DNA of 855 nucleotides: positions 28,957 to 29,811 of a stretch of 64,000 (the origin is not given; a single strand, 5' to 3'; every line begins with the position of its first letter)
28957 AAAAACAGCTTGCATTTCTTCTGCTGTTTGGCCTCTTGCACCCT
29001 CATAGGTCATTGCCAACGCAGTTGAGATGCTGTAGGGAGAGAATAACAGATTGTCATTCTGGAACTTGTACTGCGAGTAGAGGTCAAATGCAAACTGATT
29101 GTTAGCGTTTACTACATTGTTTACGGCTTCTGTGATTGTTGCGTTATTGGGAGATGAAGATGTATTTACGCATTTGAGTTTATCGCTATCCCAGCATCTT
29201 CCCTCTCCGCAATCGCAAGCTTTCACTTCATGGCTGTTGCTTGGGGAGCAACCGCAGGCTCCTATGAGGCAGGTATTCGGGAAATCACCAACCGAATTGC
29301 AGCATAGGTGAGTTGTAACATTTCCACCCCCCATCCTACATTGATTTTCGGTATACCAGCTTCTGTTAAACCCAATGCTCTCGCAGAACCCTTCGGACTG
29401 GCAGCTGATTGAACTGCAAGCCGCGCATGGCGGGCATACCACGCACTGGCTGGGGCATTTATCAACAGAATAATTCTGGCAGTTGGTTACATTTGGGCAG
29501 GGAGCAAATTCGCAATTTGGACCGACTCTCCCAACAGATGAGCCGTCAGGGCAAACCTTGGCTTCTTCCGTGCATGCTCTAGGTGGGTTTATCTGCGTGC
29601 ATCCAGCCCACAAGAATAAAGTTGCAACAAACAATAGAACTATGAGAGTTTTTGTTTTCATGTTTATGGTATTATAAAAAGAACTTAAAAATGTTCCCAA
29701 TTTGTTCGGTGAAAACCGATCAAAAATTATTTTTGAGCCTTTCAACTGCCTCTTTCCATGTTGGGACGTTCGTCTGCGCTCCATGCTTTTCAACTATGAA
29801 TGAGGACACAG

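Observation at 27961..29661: Serpin with an about 150-residue, about 30-cysteine N-terminal domain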

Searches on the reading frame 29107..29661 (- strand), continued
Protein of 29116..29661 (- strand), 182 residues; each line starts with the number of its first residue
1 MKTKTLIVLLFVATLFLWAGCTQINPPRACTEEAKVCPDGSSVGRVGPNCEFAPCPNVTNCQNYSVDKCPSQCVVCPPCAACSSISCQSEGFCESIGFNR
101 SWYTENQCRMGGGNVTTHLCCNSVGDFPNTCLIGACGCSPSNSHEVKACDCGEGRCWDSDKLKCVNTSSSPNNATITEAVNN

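Call 65: fold_search(model_id=the predicted structure, library=pdb)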
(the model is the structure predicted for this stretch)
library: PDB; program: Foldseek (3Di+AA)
matches with E <= 10: 61; with E <= 0.001: 0
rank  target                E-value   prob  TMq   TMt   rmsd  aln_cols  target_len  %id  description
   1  6n29_A                4.9e-01  0.20  0.21  0.09  10.2       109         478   16  Crystal structure of monomeric von Willebrand Factor D`D3 assembly (released 2019-01-23)
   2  6n29_B                1.0e+00  0.10  0.20  0.08  10.6       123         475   18  Crystal structure of monomeric von Willebrand Factor D`D3 assembly (released 2019-01-23)
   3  6b08_A                1.3e+00  0.04  0.12  0.12  15.4        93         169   18  Crystal structure of Pfs25 in complex with the transmission blocking antibody 1276 (released 2017-11-15)
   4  8d3d_A                1.6e+00  0.13  0.18  0.03  14.5        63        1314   19  VWF tubule derived from dimeric D1-A1 (released 2022-07-06)
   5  1ext_A                2.4e+00  0.08  0.18  0.18  11.1       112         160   16  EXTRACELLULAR DOMAIN OF THE 55KDA TUMOR NECROSIS FACTOR RECEPTOR. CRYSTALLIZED AT PH3.7 IN P 21 21 21. (released 1997-01-11)
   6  6phf_E                2.4e+00  0.01  0.12  0.12  14.4       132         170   16  Pfs25 in complex with the human transmission blocking antibody 2587 (released 2019-10-02)
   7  9qaw_A                2.4e+00  0.01  0.13  0.01  24.7       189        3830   16  CryoEM structure of the human LRP2 receptor ectodomain in complex with LRPAP1 (released 2026-03-11)
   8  5pac_A                2.9e+00  0.11  0.12  0.30   8.8        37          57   24  human factor VIIa in complex with 5-hydroxy-N-(4-oxo-3H-quinazolin-6-yl)-1-[3-[(phenylcarbamoylamino)methyl]phenyl]pyr (released 2017-06-21)
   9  5pa8_A                3.3e+00  0.10  0.12  0.30   8.8        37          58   24  Crystal Structure of Factor VIIa in complex with cyclohexanamine (released 2017-06-21)
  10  1uzj_A                3.5e+00  0.07  0.11  0.11  13.5        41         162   29  Integrin binding cbEGF22-TB4-cbEGF33 fragment of human fibrillin-1, holo form. (released 2004-04-08)
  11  7ahv_L                3.7e+00  0.06  0.12  0.32  12.8        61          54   20  Anti-FIXa Fab of mim8 in complex with human FIXa (released 2021-07-07)
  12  4ng9_L                4.0e+00  0.09  0.12  0.32   8.7        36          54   25  Factor viia in complex with the inhibitor (2R)-2-[(1-aminoisoquinolin-6-yl)amino]-2-[3-ethoxy-4-(propan-2-yloxy)phenyl (released 2014-01-08)
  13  1cvw_L                4.0e+00  0.08  0.13  0.30   9.6        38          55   24  Crystal structure of active site-inhibited human coagulation factor VIIA (DES-GLA) (released 1999-08-31)
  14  3me4_B                4.0e+00  0.02  0.15  0.16  13.3       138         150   12  Crystal structure of mouse RANK (released 2010-06-02)
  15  4z4a_B                4.5e+00  0.07  0.13  0.25   7.2        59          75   12  Avirulence protein 4 (Avr4) from Pseudocercospora fuligena (released 2016-06-29)
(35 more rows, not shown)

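Call 78: find_encoding_contigs(protein=P0041, flank=4000, max_places=3)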
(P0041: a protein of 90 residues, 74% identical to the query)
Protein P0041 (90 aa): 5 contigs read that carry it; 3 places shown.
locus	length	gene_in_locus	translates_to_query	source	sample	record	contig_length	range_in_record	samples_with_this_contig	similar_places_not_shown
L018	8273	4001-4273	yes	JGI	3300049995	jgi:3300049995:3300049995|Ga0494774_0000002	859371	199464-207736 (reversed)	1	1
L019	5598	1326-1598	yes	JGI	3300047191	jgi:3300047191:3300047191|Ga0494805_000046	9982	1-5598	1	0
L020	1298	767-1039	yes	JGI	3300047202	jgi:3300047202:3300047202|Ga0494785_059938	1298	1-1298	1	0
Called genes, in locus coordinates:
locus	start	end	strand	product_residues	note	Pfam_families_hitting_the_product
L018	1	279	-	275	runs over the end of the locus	PF03477:ATP-cone, PF04471:Mrr_cat (faint), PF22357:AF1548-like_C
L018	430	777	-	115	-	-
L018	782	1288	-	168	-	PF01965:DJ-1_PfpI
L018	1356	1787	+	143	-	-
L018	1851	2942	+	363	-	PF01368:DHH, PF02272:DHHA1 (weak)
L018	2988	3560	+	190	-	PF02245:Pur_DNA_glyco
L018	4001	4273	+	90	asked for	-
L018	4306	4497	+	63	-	-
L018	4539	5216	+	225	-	-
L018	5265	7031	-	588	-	PF09972:DUF2207, PF20990:DUF2207_C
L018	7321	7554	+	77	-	-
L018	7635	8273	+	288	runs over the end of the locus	PF00491:Arginase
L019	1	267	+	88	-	?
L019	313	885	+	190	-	PF02245:Pur_DNA_glyco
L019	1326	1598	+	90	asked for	-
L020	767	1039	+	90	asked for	-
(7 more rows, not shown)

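Call 79: find_encoding_contigs(protein=P0104, flank=4000, max_places=3)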
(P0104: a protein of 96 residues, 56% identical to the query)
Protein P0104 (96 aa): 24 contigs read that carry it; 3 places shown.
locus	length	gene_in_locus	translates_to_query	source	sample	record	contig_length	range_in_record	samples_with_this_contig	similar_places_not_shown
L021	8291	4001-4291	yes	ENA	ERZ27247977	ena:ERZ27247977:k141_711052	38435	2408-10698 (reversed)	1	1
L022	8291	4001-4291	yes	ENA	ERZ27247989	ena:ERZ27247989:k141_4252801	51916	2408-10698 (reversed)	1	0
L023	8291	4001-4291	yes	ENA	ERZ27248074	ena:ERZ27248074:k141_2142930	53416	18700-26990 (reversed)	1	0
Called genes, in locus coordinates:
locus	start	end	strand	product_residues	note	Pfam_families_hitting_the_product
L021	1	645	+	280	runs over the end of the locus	-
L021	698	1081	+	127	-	-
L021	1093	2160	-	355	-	-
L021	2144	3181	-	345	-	PF04055:Radical_SAM, PF13186:SPASM (weak)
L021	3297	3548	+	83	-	-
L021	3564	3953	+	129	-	-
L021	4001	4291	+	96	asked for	-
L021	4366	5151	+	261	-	PF00149:Metallophos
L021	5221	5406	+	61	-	-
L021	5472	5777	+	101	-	-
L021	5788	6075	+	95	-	-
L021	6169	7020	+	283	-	-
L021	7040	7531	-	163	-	-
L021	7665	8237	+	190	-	-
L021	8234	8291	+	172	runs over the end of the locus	-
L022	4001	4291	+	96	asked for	-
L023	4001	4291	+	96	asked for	-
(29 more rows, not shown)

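Call 81: search_protein_families(library=pfam, proteins=[P0304, P0321, P0250, P0361, P0336, P0288, P0324, P0273, P0258, P0251], max_evalue=0.001)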
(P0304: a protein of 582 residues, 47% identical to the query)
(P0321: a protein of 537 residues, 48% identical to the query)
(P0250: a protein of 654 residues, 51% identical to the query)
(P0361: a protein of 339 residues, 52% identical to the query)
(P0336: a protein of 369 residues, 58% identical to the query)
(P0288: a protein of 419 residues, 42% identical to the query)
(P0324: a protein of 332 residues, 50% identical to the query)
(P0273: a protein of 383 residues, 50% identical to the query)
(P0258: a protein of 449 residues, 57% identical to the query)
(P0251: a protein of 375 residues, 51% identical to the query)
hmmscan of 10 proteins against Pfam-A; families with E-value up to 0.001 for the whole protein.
P0304 (582 aa): 1 family
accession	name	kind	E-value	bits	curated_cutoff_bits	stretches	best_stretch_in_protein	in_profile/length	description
PF18678.6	AOC_like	-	0.0002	21.5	25.9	0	458-495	16-52/123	Allene oxide cyclase barrel like domain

P0321 (537 aa): 0 families

P0250 (654 aa): 0 families

P0361 (339 aa): 1 family
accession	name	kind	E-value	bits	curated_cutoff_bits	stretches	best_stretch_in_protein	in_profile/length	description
PF02822.19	Antistasin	-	4e-12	46.9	21.2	2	134-160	1-26/26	Antistasin family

P0336 (369 aa): 0 families

P0288 (419 aa): 3 families
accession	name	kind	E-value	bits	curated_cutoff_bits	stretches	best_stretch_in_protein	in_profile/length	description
PF23843.2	DUF7210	-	7.8e-09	35.3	27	0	196-214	8-26/38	Domain of unknown function (DUF7210)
PF18200.7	Big_11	-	1.6e-05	25.2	25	0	193-231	19-58/87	Bacterial Ig-like domain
PF22639.1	Gp18_dom_I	-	0.00022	21.6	27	0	39-67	10-37/93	Tail sheath protein Gp18-like domain I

P0324 (332 aa): 0 families

P0273 (383 aa): 0 families

P0258 (449 aa): 0 families

P0251 (375 aa): 0 families

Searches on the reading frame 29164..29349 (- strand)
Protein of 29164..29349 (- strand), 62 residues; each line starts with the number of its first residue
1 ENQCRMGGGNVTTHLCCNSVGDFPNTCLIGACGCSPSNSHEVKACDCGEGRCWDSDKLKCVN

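Call 47: search_solved_structures(query=A4, max_evalue=10, show_alignments=2)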
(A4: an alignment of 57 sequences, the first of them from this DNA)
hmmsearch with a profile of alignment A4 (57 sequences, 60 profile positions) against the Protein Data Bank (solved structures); distinct sequences matched with E-value up to 10: 0.

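Call 72: predict_structure(alignment_id=A4)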
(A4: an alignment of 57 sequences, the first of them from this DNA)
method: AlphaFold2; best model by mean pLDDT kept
length: 62 residues; sequences in the alignment: 57
mean_pLDDT: 91.7   pTM: 0.70
mean pLDDT of the five models: 91.7, 90.8, 90.7, 90.3, 90.0
residues with pLDDT >= 90: 51; 70-90: 11; 50-70: 0; < 50: 0
segments of 3 or more residues with pLDDT < 50: none
pLDDT, mean of each block of 10 residues (from residue 1): 93 93 90 88 94 94 93
secondary structure, 60 per line:
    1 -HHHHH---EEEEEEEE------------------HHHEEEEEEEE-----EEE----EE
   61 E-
elements in order: H2-6 E10-17 E39-46 E52-54 E59-61

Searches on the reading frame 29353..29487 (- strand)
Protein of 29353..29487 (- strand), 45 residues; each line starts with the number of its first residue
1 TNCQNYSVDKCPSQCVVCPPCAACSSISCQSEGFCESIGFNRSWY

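Call 49: search_solved_structures(query=A6, max_evalue=10, show_alignments=2)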
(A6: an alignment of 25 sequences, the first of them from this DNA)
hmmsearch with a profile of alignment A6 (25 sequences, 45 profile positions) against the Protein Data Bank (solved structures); distinct sequences matched with E-value up to 10: 0.

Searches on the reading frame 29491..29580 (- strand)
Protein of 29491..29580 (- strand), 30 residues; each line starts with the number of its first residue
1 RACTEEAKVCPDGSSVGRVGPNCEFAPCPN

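Call 48: search_solved_structures(query=A5, max_evalue=10, show_alignments=2)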
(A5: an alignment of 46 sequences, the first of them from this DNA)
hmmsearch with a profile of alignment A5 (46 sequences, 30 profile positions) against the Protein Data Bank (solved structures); distinct sequences matched with E-value up to 10: 4.
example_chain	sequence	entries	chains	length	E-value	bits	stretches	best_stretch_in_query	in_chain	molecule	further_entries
9c79_H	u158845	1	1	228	0.72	13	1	3-15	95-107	Monoclonal antibody MAD21-101 Fab Heavy Chain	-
1mn2_A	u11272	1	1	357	1.1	12.4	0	9-25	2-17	MANGANESE PEROXIDASE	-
1mn1_A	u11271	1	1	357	1.1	12.4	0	9-25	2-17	MANGANESE PEROXIDASE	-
1mnp_A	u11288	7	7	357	1.1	12.4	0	9-25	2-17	MANGANESE PEROXIDASE | Peroxidase manganese-dependent I | Manganese peroxidase 1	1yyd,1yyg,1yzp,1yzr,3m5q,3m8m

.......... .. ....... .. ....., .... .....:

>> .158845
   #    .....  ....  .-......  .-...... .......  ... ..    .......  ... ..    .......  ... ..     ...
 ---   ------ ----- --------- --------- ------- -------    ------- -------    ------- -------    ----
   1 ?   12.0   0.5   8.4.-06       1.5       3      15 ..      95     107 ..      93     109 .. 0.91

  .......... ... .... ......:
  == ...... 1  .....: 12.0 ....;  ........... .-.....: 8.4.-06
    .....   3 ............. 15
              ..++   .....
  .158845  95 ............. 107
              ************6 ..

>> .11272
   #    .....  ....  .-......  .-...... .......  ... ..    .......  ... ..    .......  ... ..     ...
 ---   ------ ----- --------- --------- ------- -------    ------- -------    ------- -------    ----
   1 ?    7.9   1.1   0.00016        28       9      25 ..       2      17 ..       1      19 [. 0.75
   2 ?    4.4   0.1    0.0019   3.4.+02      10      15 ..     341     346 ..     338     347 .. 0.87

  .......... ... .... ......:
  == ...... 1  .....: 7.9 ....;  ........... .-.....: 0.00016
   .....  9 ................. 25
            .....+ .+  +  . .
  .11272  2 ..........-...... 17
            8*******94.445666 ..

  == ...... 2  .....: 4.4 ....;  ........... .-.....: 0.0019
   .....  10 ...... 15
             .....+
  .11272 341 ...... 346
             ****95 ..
